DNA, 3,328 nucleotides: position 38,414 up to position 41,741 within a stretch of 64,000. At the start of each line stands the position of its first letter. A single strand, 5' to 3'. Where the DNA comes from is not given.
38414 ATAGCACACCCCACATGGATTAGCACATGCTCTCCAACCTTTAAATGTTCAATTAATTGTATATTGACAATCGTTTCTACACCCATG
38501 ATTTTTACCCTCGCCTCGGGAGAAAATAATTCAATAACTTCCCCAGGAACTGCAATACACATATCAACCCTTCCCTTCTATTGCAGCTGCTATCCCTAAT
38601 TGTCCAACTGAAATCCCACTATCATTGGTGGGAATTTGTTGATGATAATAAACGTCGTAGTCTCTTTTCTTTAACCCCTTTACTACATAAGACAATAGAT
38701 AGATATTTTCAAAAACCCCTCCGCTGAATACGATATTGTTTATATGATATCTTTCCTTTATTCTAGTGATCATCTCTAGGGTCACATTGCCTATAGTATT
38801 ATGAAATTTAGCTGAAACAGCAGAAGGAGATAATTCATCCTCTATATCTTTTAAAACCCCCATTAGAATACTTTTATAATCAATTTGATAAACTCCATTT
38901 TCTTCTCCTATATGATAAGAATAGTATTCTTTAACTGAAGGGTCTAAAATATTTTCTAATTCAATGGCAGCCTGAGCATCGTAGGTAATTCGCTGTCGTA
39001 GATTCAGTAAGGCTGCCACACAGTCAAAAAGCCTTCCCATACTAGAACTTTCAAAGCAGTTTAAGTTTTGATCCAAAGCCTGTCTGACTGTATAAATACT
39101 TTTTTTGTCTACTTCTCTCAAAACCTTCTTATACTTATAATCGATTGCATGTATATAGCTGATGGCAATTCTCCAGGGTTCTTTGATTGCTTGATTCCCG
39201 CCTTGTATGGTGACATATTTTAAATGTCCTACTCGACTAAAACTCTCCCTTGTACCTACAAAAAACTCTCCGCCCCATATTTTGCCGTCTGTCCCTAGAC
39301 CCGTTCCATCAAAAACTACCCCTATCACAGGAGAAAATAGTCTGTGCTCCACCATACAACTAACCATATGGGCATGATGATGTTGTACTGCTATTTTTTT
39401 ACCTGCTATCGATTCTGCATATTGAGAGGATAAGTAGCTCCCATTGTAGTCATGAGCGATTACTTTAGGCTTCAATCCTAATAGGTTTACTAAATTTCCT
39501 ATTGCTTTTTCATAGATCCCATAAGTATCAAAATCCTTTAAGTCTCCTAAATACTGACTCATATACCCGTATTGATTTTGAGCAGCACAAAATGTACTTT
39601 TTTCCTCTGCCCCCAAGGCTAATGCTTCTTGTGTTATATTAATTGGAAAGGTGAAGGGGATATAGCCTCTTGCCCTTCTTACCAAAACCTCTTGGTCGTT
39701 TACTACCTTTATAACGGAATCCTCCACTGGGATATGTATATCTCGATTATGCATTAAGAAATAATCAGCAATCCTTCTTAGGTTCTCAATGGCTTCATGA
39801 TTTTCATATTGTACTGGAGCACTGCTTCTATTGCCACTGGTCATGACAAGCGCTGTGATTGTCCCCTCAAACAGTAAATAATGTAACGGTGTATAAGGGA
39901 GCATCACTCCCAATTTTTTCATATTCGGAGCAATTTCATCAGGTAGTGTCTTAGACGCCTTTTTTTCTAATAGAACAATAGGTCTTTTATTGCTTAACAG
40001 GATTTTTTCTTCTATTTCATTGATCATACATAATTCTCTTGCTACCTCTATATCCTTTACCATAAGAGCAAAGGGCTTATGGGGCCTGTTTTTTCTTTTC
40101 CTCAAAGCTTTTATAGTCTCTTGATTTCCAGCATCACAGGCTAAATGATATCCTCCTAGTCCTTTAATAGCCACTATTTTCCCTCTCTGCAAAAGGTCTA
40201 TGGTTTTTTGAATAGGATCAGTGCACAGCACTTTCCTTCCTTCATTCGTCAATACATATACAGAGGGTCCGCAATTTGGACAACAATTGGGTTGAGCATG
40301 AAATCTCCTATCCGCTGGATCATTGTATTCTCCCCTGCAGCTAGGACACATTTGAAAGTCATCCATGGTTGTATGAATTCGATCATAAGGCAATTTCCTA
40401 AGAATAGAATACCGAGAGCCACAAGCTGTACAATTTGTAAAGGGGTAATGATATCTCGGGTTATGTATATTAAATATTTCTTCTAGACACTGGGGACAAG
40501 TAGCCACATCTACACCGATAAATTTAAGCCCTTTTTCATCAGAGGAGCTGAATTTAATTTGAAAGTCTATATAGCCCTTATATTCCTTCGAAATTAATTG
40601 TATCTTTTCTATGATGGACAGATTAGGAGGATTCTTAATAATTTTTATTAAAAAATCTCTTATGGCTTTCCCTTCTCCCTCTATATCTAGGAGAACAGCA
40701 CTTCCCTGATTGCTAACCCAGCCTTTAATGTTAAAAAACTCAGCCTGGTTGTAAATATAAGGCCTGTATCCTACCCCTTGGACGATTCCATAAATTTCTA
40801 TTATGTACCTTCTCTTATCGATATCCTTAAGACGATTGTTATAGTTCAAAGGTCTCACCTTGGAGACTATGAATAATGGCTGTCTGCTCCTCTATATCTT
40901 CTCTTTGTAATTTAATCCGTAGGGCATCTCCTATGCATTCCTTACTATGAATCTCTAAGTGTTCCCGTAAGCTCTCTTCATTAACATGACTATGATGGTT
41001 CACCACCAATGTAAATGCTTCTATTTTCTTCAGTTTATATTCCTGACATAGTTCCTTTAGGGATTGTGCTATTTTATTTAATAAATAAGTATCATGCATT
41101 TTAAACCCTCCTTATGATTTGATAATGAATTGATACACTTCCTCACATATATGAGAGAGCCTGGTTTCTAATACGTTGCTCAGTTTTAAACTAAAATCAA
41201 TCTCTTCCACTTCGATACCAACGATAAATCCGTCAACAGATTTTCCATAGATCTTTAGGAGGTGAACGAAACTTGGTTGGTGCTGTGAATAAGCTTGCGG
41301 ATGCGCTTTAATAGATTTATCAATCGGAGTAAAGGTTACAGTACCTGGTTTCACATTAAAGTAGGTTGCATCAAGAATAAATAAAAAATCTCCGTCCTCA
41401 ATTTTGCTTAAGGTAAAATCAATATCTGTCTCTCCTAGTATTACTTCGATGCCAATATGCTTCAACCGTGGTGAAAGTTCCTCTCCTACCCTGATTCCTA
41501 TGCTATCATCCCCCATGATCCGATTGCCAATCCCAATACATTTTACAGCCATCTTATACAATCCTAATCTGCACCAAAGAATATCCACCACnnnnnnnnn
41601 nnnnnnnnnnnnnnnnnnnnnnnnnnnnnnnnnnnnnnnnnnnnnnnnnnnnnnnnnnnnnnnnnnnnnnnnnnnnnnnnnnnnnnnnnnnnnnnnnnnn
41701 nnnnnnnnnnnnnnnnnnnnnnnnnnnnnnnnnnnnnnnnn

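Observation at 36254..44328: Complete [NiFe]-hydrogenase/hyp locus with atypical features: no hypB, HypA-like protein without Zn-ribbon, small subunit without Tat motif and with an altered first cysteine motif, cytochrome b5-like first gene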

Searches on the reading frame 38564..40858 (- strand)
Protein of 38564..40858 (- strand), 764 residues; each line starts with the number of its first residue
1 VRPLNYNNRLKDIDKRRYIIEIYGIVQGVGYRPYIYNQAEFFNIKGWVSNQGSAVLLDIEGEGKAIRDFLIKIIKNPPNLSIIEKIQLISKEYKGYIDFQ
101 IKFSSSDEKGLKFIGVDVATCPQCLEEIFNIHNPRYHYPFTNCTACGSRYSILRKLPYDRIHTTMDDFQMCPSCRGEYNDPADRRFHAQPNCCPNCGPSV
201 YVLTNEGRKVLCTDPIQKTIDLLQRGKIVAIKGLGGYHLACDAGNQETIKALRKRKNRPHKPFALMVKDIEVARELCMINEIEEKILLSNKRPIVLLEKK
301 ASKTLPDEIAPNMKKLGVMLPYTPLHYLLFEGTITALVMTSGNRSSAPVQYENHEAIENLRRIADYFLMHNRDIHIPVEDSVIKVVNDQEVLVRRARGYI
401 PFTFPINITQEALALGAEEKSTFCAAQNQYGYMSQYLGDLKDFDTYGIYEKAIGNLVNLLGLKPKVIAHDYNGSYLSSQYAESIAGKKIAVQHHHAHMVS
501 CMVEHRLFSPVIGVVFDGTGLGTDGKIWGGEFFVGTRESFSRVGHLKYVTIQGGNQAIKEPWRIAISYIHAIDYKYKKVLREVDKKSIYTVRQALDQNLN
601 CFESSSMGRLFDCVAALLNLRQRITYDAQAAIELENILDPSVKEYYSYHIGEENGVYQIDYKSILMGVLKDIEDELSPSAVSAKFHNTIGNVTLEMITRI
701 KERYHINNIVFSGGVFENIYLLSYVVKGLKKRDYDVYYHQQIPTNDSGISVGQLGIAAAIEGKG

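Call 3: search_protein_families(library=pfam, proteins=[window:38564-40858:-], max_evalue=0.01)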
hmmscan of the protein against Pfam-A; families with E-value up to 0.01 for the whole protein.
window:38564-40858:- (764 aa): 5 families
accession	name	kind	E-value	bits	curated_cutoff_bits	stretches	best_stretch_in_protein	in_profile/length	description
PF22521.2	HypF_C_2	-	8.6e-79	265.1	27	1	513-753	1-241/241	Carbamoyltransferase, Kae1-like Domain, second subdomain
PF01300.24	Sua5_yciO_yrdC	-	5.3e-49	166.6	25.1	1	222-395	2-177/178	Telomere recombination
PF17788.7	HypF_C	-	4.6e-29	101.5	23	1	410-504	4-99/99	HypF Kae1-like domain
PF07503.17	zf-HYPF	-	1.3e-28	98.9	23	2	170-202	1-33/34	HypF finger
PF00708.24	Acylphosphatase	-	2.9e-16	60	22.5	1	20-101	3-85/85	Acylphosphatase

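Call 4: search_protein_families(library=ncbifam, proteins=[window:38564-40858:-], max_evalue=0.01)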
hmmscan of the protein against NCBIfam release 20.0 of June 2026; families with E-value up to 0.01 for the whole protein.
window:38564-40858:- (764 aa): 30 families (the best 25 are shown)
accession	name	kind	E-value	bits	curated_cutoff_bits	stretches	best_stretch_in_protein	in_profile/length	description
TIGR00143.1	hypF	equivalog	4.7e-239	795.4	466.1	1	20-756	1-739/741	carbamoyltransferase HypF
TIGR00057.1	TIGR00057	equivalog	3.9e-15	55.6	123.2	1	215-396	10-191/202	L-threonylcarbamoyladenylate synthase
NF011012.0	PRK14440.1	equivalog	3.8e-11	43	103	1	17-97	4-84/90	acylphosphatase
NF011009.0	PRK14435.1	equivalog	5e-11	42.6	119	1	20-103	6-89/90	acylphosphatase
NF011020.0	PRK14449.1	equivalog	7.7e-10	38.6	103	1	15-101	2-89/90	acylphosphatase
NF011017.0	PRK14445.1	equivalog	1.3e-08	35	97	1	16-92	4-80/92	acylphosphatase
NF011011.0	PRK14438.1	equivalog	1.5e-08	34.6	109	1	15-102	2-90/91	acylphosphatase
NF010995.0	PRK14420.1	equivalog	3e-07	30.8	110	1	17-103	3-90/91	acylphosphatase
NF010998.0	PRK14424.1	equivalog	3.2e-07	30.4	100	1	17-97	12-93/98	acylphosphatase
NF011005.0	PRK14431.1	equivalog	5.2e-07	29.7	108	1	16-90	2-76/89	acylphosphatase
NF011019.0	PRK14448.1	equivalog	9.6e-07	28.9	100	1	15-100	3-84/90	acylphosphatase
TIGR03723.1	T6A_TsaD_YgjD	equivalog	1e-06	28.1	296.1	1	673-757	227-311/314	tRNA (adenosine(37)-N6)-threonylcarbamoyltransferase complex transferase subunit TsaD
NF010996.0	PRK14421.1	equivalog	1.1e-06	28.6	98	1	20-84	8-72/99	acylphosphatase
NF011007.0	PRK14433.1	equivalog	2.6e-06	27.6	100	1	17-101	3-87/88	acylphosphatase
NF010999.0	PRK14425.1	equivalog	3.5e-06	27.1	106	1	16-85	6-76/94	acylphosphatase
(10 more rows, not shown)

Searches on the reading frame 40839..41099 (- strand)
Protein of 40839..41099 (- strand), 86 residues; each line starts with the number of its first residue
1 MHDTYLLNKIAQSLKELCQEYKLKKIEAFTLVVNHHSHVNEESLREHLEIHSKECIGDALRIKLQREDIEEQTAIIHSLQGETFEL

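Call 3: search_protein_families(library=pfam, proteins=[window:40839-41099:-], max_evalue=0.01)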
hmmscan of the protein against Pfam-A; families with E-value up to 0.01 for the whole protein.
window:40839-41099:- (86 aa): 1 family
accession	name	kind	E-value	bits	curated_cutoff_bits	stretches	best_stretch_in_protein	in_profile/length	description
PF01155.25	HypA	-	8.1e-06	26.3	28.9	1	1-67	1-67/112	Hydrogenase/urease nickel incorporation, metallochaperone, hypA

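Call 4: search_protein_families(library=ncbifam, proteins=[window:40839-41099:-], max_evalue=0.01)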
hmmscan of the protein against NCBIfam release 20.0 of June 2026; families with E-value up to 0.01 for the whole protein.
window:40839-41099:- (86 aa): 1 family
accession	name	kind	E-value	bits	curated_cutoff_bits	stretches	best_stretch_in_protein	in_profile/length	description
TIGR00100.1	hypA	equivalog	6.8e-05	22.9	88.1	1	1-69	1-69/116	hydrogenase maturation nickel metallochaperone HypA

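Call 28: search_solved_structures(query=window:40839-41099:-, max_evalue=10, show_alignments=3)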
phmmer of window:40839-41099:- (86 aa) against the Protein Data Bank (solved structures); distinct sequences matched with E-value up to 10: 3.
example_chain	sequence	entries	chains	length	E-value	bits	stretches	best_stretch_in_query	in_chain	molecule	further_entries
1kgs_A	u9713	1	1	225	0.66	13.7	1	30-81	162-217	DNA BINDING RESPONSE REGULATOR D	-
2krk_A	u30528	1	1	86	2.3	12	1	34-54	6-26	26S protease regulatory subunit 8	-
7n9f_u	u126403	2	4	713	3.2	11.5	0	17-62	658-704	Nucleoporin NUP82 | Nup82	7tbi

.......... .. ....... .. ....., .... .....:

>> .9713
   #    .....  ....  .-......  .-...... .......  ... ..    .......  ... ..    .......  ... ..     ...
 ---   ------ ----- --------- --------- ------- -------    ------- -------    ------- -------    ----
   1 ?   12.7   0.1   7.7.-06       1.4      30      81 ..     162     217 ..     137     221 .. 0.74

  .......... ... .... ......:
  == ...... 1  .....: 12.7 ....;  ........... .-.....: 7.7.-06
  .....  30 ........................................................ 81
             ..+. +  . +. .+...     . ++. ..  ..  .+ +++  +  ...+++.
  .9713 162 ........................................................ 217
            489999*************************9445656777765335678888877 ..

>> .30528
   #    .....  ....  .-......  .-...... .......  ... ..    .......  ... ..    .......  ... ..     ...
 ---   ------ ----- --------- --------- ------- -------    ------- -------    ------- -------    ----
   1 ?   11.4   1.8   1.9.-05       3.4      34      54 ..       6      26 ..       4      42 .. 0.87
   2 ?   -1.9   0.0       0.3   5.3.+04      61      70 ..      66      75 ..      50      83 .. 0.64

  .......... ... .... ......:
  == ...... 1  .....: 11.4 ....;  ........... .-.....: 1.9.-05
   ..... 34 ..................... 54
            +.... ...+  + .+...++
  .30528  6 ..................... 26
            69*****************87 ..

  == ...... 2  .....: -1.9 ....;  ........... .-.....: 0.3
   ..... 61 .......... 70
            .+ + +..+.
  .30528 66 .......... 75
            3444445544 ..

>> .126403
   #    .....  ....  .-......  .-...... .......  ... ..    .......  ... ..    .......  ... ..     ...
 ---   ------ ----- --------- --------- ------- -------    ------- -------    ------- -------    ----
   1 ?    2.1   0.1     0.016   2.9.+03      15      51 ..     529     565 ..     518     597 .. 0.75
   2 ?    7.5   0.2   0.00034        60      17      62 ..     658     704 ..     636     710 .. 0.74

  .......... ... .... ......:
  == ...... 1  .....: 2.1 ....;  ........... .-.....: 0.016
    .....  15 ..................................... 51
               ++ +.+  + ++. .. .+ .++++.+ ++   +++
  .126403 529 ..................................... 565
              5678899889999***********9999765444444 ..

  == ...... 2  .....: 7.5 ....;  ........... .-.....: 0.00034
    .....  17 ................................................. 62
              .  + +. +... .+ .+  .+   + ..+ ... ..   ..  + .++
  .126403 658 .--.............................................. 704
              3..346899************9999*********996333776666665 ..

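Call 58: find_homologous_proteins(query=window:40839-41099:-, max_evalue=0.001)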
Query window:40839-41099:- (86 aa): 45 proteins with E <= 0.001 among 45 candidates.
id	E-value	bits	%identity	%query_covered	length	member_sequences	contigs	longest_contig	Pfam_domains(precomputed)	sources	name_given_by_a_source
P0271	1.1e-47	177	100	100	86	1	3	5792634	PF01155.26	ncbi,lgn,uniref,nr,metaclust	ncbi:hypothetical protein [Geosporobacter ferrireducens]|uniref:Hydrogenase nickel incorporation pro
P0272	3.5e-41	156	91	99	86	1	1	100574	PF01155.26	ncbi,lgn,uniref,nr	ncbi:hypothetical protein [Natronincola ferrireducens]|uniref:Hydrogenase nickel incorporation prote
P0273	8.7e-41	155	88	99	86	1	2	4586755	PF01155.26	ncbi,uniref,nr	ncbi:hypothetical protein [Clostridium formicaceticum]|uniref:Hydrogenase nickel incorporation prote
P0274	3.2e-40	153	86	99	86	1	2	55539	-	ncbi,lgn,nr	ncbi:MAG: hypothetical protein JJT76_15080 [Clostridiaceae bacterium]|nr:hypothetical protein [Clost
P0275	1.0e-39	151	88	99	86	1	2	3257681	-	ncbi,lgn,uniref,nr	ncbi:hypothetical protein [Serpentinicella alkaliphila]|uniref:Hydrogenase nickel incorporation prot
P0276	3.3e-38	147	87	99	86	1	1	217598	PF01155.26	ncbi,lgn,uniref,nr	ncbi:hypothetical protein SAMN05660297_01688 [Natronincola peptidivorans]|uniref:Hydrogenase nickel 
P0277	6.9e-38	146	85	99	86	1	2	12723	-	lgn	-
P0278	7.5e-37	142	80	99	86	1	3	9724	-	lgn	-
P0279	8.9e-37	142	84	99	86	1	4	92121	-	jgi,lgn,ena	-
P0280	2.6e-35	137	75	98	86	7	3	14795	PF01155.26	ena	-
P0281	5.9e-35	136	74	99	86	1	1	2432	PF01155.26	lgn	-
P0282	4.0e-30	121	68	98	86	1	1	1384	PF01155.26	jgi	-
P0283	5.0e-30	121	69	99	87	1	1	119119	-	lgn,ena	-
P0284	3.0e-29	118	67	98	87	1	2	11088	-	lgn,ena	-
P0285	3.4e-29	118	68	98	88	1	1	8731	-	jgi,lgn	-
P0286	3.8e-29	118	65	98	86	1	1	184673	PF01155.26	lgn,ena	-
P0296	4.1e-27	111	62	99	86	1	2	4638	PF01155.26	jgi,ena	-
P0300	7.4e-26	107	61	99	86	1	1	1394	PF01155.26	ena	-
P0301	7.6e-26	107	61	99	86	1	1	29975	PF01155.26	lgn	-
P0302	8.9e-26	107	62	99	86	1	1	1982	PF01155.26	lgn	-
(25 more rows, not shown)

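Call 70: predict_structure(alignment_id=A5)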
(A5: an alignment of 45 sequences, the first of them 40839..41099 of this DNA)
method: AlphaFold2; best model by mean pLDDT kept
length: 86 residues; sequences in the alignment: 45
mean_pLDDT: 84.4   pTM: 0.69
mean pLDDT of the five models: 84.4, 83.6, 82.4, 79.1, 76.0
residues with pLDDT >= 90: 12; 70-90: 68; 50-70: 5; < 50: 1
segments of 3 or more residues with pLDDT < 50: none
pLDDT, mean of each block of 10 residues (from residue 1): 75 88 89 85 87 85 89 86 71
secondary structure, 60 per line:
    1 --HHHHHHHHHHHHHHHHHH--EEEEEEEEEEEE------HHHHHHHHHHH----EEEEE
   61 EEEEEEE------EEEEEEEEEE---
elements in order: H3-20 E23-34 H41-51 E56-67 E74-83

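Call 72: fold_search(model_id=the predicted structure, library=pdb)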
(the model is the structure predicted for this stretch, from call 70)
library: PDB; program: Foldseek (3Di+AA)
matches with E <= 10: 844; with E <= 0.001: 1
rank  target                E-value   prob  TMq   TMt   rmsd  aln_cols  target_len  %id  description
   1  3a43_B                2.8e-04  1.00  0.74  0.57   4.1       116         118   12  Crystal structure of HypA (released 2009-10-06)
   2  5yxy_F                1.6e-03  1.00  0.71  0.53   3.2       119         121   10  Crystal structure of the HyhL-HypA complex (form I) (released 2018-06-20)
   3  5aup_H                1.8e-03  1.00  0.61  0.41   2.5        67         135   19  Crystal structure of the HypAB complex (released 2015-06-24)
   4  5yxy_D                2.4e-03  1.00  0.55  0.40   2.4        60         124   17  Crystal structure of the HyhL-HypA complex (form I) (released 2018-06-20)
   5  5yy0_B                2.9e-03  1.00  0.61  0.44   2.3        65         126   17  Crystal structure of the HyhL-HypA complex (form II) (released 2018-06-20)
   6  5aun_A                3.3e-03  1.00  0.59  0.40   2.4        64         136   19  Crystal structure of the HypAB-Ni complex (released 2015-06-24)
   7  6g81_MODEL_1_A        5.0e-03  1.00  0.63  0.49   6.1       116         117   11  Solution structure of the Ni metallochaperone HypA from Helicobacter pylori (released 2018-10-10)
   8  3a43_A                5.7e-03  1.00  0.62  0.41   2.4        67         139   19  Crystal structure of HypA (released 2009-10-06)
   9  5yxy_E                5.7e-03  1.00  0.52  0.39   2.8        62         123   14  Crystal structure of the HyhL-HypA complex (form I) (released 2018-06-20)
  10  3a44_B                1.5e-02  1.00  0.63  0.44   2.2        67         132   19  Crystal structure of HypA in the dimeric form (released 2009-10-06)
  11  2kdx_MODEL_1_A        3.7e-02  0.98  0.59  0.46   5.6       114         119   10  Solution structure of HypA protein (released 2009-10-20)
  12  3a44_D                6.3e-02  0.99  0.60  0.43   2.5        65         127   17  Crystal structure of HypA in the dimeric form (released 2009-10-06)
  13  3a44_A                1.4e-01  0.97  0.61  0.41   2.3        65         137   17  Crystal structure of HypA in the dimeric form (released 2009-10-06)
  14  6g63_A                1.5e-01  0.51  0.41  0.11   6.8        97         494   13  RNase E in complex with sRNA RrpA (released 2018-10-03)
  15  3j9m_AT               1.5e-01  0.18  0.25  0.15   8.8        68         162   16  Structure of the human mitochondrial ribosome (class 1) (released 2015-04-15)
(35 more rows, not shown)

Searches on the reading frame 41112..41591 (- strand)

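Call 3: search_protein_families(library=pfam, proteins=[window:41112-41591:-], max_evalue=0.01)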
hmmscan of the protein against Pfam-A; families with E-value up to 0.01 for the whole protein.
window:41112-41591:- (159 aa): 1 family
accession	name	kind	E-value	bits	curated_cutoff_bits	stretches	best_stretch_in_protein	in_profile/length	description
PF01750.23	HycI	-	2.1e-08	34.5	23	1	33-153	1-128/130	Hydrogenase maturation protease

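Call 4: search_protein_families(library=ncbifam, proteins=[window:41112-41591:-], max_evalue=0.01)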
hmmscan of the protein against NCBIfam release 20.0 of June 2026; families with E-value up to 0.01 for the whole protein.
window:41112-41591:- (159 aa): 7 families
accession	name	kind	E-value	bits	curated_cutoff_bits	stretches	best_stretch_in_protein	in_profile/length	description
TIGR00072.1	hydrog_prot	superfamily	5.1e-24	84.9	47.45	1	19-154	3-143/145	hydrogenase maturation protease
TIGR00140.1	hupD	subfamily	3.6e-12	46.5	151.8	1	18-155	3-146/151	HyaD/HybD family hydrogenase maturation endopeptidase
TIGR00142.1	hycI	equivalog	5.8e-09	35.9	119.1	1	19-152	4-138/146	hydrogenase maturation peptidase HycI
NF045519.1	NiFeSe_H2_mat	exception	6.3e-09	35.8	190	1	18-155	5-146/152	NiFeSe hydrogenase maturation protease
NF007616.0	PRK10264.1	equivalog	1.6e-07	31.2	261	1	16-113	6-105/195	hydrogenase 1 maturation protease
NF007777.0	PRK10466.1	equivalog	5.8e-07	29.4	190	1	14-156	1-149/164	HyaD/HybD family hydrogenase maturation endopeptidase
TIGR00130.1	frhD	equivalog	2.4e-05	24.5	134.95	1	14-149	3-144/153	coenzyme F420-reducing hydrogenase, FrhD protein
